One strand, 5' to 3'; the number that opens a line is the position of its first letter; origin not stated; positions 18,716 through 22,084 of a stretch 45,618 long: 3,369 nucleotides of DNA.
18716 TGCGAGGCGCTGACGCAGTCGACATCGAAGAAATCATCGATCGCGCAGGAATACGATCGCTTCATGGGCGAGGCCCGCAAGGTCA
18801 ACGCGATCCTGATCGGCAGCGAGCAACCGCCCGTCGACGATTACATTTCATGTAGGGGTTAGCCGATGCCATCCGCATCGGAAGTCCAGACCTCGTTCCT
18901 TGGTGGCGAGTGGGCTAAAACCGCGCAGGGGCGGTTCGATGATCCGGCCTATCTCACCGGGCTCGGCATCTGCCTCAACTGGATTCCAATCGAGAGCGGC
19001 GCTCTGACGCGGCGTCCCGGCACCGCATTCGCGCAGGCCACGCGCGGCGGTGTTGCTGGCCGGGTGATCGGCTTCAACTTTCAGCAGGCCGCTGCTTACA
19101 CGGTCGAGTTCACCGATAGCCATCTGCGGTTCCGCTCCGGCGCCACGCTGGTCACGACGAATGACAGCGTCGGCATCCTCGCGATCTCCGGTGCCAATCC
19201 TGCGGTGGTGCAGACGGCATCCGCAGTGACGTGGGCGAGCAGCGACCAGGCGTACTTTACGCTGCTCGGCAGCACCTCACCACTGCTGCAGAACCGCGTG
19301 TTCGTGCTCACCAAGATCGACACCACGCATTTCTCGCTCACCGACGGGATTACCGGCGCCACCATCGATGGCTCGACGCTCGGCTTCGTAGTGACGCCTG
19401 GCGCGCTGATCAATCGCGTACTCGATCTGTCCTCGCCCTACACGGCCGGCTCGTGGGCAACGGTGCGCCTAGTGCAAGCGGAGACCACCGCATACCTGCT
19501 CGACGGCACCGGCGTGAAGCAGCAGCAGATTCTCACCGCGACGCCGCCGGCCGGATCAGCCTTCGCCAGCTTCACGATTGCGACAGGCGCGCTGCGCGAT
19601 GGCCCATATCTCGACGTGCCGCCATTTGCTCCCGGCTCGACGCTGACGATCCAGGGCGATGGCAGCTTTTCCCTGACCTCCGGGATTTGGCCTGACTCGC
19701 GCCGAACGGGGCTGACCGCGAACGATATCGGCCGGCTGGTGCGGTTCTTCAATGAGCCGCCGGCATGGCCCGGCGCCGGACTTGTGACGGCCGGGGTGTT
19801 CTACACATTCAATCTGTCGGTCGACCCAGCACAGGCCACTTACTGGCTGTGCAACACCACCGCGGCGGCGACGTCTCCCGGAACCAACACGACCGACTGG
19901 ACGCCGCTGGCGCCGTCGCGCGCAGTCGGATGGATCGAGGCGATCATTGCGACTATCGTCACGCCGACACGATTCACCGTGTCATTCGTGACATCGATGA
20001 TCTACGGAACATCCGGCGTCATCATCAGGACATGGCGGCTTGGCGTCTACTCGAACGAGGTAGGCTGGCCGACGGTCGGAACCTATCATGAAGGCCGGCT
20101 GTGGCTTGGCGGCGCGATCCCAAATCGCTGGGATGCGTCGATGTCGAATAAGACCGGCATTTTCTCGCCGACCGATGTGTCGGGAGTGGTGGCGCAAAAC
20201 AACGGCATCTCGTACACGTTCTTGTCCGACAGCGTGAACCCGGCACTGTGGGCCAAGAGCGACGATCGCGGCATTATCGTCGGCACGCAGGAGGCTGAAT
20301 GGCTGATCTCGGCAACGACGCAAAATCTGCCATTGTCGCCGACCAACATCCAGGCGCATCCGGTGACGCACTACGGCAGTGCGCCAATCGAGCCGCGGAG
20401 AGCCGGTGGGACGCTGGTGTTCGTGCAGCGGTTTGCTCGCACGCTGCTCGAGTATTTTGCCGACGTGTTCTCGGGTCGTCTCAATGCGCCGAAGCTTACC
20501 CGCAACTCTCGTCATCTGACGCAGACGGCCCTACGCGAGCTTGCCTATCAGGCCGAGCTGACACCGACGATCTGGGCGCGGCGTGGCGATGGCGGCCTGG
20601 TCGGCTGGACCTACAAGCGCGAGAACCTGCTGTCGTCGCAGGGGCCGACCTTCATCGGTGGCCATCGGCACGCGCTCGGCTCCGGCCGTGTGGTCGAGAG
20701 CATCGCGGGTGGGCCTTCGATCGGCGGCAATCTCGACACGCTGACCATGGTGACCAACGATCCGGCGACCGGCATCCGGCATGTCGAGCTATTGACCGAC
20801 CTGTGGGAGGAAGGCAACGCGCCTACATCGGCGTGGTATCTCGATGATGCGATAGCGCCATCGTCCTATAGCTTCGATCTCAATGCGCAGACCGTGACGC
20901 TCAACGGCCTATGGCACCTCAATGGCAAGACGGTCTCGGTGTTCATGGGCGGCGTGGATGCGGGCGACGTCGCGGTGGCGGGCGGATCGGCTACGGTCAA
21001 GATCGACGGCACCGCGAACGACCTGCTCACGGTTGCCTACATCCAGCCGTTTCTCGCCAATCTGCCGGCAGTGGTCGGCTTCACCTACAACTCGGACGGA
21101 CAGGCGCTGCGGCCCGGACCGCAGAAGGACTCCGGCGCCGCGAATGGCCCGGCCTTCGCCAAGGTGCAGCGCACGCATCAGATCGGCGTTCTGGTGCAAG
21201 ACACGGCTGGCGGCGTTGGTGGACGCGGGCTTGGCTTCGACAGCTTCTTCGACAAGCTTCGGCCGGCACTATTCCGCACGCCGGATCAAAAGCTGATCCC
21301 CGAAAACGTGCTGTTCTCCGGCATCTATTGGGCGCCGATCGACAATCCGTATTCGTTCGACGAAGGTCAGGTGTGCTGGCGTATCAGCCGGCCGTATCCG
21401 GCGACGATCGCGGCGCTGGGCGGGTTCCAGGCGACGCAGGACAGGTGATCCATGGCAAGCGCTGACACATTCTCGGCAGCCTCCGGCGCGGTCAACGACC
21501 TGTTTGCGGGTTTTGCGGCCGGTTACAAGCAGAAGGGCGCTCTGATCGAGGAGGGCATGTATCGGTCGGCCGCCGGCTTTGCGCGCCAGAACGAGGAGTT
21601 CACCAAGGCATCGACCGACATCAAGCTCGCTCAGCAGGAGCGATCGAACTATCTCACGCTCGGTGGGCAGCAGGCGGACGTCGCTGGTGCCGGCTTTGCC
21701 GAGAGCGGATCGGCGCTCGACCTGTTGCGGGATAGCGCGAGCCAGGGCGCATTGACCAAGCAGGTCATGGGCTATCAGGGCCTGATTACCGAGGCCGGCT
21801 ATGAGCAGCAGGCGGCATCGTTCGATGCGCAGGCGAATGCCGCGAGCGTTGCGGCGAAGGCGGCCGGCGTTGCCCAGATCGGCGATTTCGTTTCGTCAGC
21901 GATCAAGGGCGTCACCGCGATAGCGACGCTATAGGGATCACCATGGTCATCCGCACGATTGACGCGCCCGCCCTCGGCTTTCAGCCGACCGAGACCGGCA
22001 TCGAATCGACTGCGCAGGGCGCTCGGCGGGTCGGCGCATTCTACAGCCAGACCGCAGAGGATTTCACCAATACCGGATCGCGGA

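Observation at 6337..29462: Orientation-specific 11-mer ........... at late intercistronic junctions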

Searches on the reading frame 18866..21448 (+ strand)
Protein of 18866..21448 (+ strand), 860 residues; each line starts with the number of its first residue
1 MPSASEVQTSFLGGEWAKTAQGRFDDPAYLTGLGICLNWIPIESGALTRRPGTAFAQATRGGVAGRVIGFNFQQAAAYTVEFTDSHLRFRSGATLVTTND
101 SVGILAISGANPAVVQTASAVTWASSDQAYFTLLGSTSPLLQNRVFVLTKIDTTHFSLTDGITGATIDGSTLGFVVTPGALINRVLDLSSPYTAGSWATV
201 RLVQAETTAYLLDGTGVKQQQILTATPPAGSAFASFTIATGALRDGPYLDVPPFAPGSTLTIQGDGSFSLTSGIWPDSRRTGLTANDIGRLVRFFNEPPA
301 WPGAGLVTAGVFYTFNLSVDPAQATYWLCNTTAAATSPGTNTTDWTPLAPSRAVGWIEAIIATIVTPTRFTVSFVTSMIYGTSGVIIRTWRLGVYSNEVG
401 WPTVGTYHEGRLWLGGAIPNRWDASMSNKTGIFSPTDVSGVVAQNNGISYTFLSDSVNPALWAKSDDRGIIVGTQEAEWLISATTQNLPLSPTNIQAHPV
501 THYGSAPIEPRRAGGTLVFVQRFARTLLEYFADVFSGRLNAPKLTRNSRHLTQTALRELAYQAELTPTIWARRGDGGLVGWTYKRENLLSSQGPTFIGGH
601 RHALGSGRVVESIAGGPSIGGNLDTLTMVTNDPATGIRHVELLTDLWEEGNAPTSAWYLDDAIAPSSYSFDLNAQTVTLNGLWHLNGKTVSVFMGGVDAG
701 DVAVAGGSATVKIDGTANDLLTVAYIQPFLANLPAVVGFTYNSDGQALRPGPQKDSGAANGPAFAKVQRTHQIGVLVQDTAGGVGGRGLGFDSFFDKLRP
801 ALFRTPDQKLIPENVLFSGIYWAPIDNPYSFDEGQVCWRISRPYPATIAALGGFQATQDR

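Call 8: search_protein_families(library=phrogs, proteins=[window:18866-21448:+])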
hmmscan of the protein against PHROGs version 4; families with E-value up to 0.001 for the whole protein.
window:18866-21448:+ (860 aa): 3 families
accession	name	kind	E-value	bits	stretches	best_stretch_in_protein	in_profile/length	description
phrog_376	-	tail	1e-76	259.9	1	1-851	1-703/712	tail protein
phrog_20269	-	unknown function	7.3e-13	49.2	1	6-214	5-133/374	-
phrog_15566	-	tail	2.7e-12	47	1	386-586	32-230/552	tail protein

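Call 30: find_related_loci(query=window:18866-21448:+, collection=viral_contigs, flank=10000)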
Query window:18866-21448:+ (860 aa) in viral_contigs; peptide patterns used: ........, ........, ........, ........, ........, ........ (x = any residue, [..] = any of these).
25 stretches matched a pattern; 22 encode a relative of the query (tblastn E <= 1e-3); 22 distinct loci.
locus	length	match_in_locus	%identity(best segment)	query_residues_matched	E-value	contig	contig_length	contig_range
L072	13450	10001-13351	60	1-860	0e+0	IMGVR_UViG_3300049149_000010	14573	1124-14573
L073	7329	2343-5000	38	1-860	1e-167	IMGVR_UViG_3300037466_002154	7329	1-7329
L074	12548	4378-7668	48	1-859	7e-134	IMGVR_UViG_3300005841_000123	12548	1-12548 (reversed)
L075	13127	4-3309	46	20-860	1e-121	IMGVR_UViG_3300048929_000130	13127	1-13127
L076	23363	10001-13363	46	1-860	3e-121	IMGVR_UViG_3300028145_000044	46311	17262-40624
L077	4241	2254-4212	38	1-667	2e-119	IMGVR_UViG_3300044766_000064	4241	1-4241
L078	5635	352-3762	42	1-859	1e-108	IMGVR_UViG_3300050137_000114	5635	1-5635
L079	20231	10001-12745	30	1-859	5e-99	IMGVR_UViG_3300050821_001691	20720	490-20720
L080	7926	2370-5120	30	1-859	5e-97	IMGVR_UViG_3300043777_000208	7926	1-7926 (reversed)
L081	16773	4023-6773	30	1-859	2e-96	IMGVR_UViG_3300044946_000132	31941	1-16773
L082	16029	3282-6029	29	1-859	3e-91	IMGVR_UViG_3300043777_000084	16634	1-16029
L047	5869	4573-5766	44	1-356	4e-81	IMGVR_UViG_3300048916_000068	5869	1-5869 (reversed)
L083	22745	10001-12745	30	1-859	5e-99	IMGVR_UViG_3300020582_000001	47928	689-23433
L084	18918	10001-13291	48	1-859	4e-134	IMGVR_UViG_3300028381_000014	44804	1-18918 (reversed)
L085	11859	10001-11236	41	1-368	4e-77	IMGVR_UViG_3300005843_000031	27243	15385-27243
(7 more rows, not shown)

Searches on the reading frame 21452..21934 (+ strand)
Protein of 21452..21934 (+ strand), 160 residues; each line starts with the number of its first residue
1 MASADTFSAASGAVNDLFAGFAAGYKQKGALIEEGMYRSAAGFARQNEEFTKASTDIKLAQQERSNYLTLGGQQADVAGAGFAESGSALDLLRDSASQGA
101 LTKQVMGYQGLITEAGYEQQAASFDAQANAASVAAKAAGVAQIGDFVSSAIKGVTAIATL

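Call 8: search_protein_families(library=phrogs, proteins=[window:21452-21934:+])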
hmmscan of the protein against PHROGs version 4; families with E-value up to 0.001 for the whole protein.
window:21452-21934:+ (160 aa): 1 family
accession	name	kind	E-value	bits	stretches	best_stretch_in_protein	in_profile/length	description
phrog_418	-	head and packaging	2.9e-06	28.5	1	35-153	33-152/166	internal virion protein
